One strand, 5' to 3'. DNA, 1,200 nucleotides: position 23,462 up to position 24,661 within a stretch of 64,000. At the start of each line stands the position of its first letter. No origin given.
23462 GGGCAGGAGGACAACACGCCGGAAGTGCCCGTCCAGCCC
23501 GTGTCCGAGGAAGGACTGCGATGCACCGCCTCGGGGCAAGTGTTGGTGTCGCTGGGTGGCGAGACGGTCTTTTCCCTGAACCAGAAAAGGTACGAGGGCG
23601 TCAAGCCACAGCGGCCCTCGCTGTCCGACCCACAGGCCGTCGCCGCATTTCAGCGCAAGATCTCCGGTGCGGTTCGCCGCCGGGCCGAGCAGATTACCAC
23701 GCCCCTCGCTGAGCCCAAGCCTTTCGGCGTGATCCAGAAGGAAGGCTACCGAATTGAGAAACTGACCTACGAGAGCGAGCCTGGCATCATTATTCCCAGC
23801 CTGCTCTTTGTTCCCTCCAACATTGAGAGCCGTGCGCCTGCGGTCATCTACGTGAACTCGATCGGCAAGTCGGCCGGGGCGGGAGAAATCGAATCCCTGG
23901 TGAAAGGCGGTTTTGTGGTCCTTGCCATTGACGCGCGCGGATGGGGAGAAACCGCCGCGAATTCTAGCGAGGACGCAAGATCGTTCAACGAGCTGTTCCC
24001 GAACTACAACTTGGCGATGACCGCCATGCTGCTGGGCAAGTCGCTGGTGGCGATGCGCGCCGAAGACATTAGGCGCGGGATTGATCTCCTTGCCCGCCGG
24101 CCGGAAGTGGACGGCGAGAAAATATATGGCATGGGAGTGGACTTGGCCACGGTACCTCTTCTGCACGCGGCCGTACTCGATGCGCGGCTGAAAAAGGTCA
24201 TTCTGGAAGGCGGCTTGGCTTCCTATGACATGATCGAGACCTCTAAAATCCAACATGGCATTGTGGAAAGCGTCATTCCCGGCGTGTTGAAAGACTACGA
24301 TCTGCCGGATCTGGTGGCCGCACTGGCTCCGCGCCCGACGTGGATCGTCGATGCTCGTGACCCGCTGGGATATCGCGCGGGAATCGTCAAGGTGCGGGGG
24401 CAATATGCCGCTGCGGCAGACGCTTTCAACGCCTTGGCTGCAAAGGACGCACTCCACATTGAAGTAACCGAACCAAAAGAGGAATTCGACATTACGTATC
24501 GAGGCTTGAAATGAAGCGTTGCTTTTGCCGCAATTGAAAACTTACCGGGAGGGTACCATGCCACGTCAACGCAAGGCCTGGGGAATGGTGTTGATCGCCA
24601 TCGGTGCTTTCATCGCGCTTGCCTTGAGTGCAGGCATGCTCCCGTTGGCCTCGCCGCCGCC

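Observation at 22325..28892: Paralogous fused alpha/beta-hydrolases whose second module has lost the nucleophile in both copies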

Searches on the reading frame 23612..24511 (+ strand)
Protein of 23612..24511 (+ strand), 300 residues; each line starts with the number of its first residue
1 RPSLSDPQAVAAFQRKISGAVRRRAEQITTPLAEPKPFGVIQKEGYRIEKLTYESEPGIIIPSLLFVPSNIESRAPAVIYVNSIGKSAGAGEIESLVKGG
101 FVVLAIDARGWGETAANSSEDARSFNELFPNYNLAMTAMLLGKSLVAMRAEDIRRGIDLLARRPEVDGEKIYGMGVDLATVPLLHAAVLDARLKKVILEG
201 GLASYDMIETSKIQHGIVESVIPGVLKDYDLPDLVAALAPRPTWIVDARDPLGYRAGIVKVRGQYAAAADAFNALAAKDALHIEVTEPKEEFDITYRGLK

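Call 48: predict_structure(alignment_id=A3)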
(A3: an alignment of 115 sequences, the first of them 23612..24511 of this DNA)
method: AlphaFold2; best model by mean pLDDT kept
length: 300 residues; sequences in the alignment: 115
mean_pLDDT: 92.7   pTM: 0.92
mean pLDDT of the five models: 92.7, 92.4, 92.2, 91.2, 91.0
residues with pLDDT >= 90: 234; 70-90: 63; 50-70: 3; < 50: 0
segments of 3 or more residues with pLDDT < 50: none
pLDDT, mean of each block of 10 residues (from residue 1): 95 98 89 96 98 95 97 96 93 95 97 80 73 77 91 98 98 97 98 98 93 79 93 98 97 95 98 98 91 81
secondary structure, 60 per line:
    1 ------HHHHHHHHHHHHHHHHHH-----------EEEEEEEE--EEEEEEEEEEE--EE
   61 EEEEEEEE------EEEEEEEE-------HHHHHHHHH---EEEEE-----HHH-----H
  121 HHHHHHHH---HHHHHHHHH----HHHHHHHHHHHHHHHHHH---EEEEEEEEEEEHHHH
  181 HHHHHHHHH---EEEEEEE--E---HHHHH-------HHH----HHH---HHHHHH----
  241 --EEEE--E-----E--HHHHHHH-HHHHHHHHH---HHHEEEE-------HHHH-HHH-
elements in order: H7-24 E36-43 E46-56 E59-68 E75-82 H90-98 E102-106 H120-128 H132-140 H145-162 E166-176 H177-189 E193-199 H206-210 H231-236 E243-246 H258-264 H266-274 E281-284 H292-295

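Call 53: fold_search(model_id=the predicted structure, library=pdb)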
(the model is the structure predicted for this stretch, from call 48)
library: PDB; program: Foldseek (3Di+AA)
matches with E <= 10: 1729; with E <= 0.001: 1195
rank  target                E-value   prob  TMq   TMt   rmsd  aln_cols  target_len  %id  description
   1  3nuz_E                3.5e-18  1.00  0.75  0.59   4.2       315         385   18  Crystal structure of a putative acetyl xylan esterase (BF1801) from Bacteroides fragilis NCTC 9343 at 2.30 A resolutio (released 2010-08-04)
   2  3nuz_F                1.4e-17  1.00  0.74  0.59   5.0       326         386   18  Crystal structure of a putative acetyl xylan esterase (BF1801) from Bacteroides fragilis NCTC 9343 at 2.30 A resolutio (released 2010-08-04)
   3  3nuz_A                2.3e-17  1.00  0.74  0.58   4.0       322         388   17  Crystal structure of a putative acetyl xylan esterase (BF1801) from Bacteroides fragilis NCTC 9343 at 2.30 A resolutio (released 2010-08-04)
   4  3nuz_B                2.7e-17  1.00  0.77  0.60   4.6       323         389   18  Crystal structure of a putative acetyl xylan esterase (BF1801) from Bacteroides fragilis NCTC 9343 at 2.30 A resolutio (released 2010-08-04)
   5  3g8y                  4.8e-16  1.00  0.76  0.60   5.1       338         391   17  CRYSTAL STRUCTURE OF A PUTATIVE HYDROLASE (BVU_4111) FROM BACTEROIDES VULGATUS ATCC 8482 AT 1.90 A RESOLUTION (released 2009-02-24)
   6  6goc                  3.9e-13  1.00  0.67  0.47   5.4       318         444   20  Methylesterase BT1017 (released 2019-06-19)
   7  3fvt_C                3.6e-12  1.00  0.60  0.57   6.8       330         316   16  Crystal Structure of Acetyl Xylan Esterase from Bacillus pumilus, monoclinic crystal form II (released 2010-01-05)
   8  2xlc_E                4.3e-12  1.00  0.59  0.57   7.4       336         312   16  Acetyl xylan esterase from Bacillus pumilus CECT5072 bound to paraoxon (released 2011-05-25)
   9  2xlb_A                4.5e-12  1.00  0.54  0.51   8.4       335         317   15  Acetyl xylan esterase from Bacillus pumilus without ligands (released 2011-05-25)
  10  2xlc_A                5.7e-12  1.00  0.54  0.52   8.3       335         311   16  Acetyl xylan esterase from Bacillus pumilus CECT5072 bound to paraoxon (released 2011-05-25)
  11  3fyu_H                6.8e-12  1.00  0.54  0.52   8.4       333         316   15  Crystal structure of acetyl xylan esterase from Bacillus pumilus obtained in presence of D-xylose and sodium acetate (released 2010-01-26)
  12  1l7a_A                7.2e-12  1.00  0.55  0.53   7.9       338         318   14  structural Genomics, crystal structure of Cephalosporin C deacetylase (released 2003-01-21)
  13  3fyt_I                7.7e-12  1.00  0.58  0.56   7.8       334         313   16  Crystal structure of Bacillus pumilus acetyl xylan esterase S181A mutant in complex with beta-D-xylopyranose (released 2010-01-26)
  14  3fyt_C                8.1e-12  1.00  0.60  0.58   7.0       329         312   16  Crystal structure of Bacillus pumilus acetyl xylan esterase S181A mutant in complex with beta-D-xylopyranose (released 2010-01-26)
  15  3fyt_F                8.1e-12  1.00  0.56  0.54   8.0       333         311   15  Crystal structure of Bacillus pumilus acetyl xylan esterase S181A mutant in complex with beta-D-xylopyranose (released 2010-01-26)
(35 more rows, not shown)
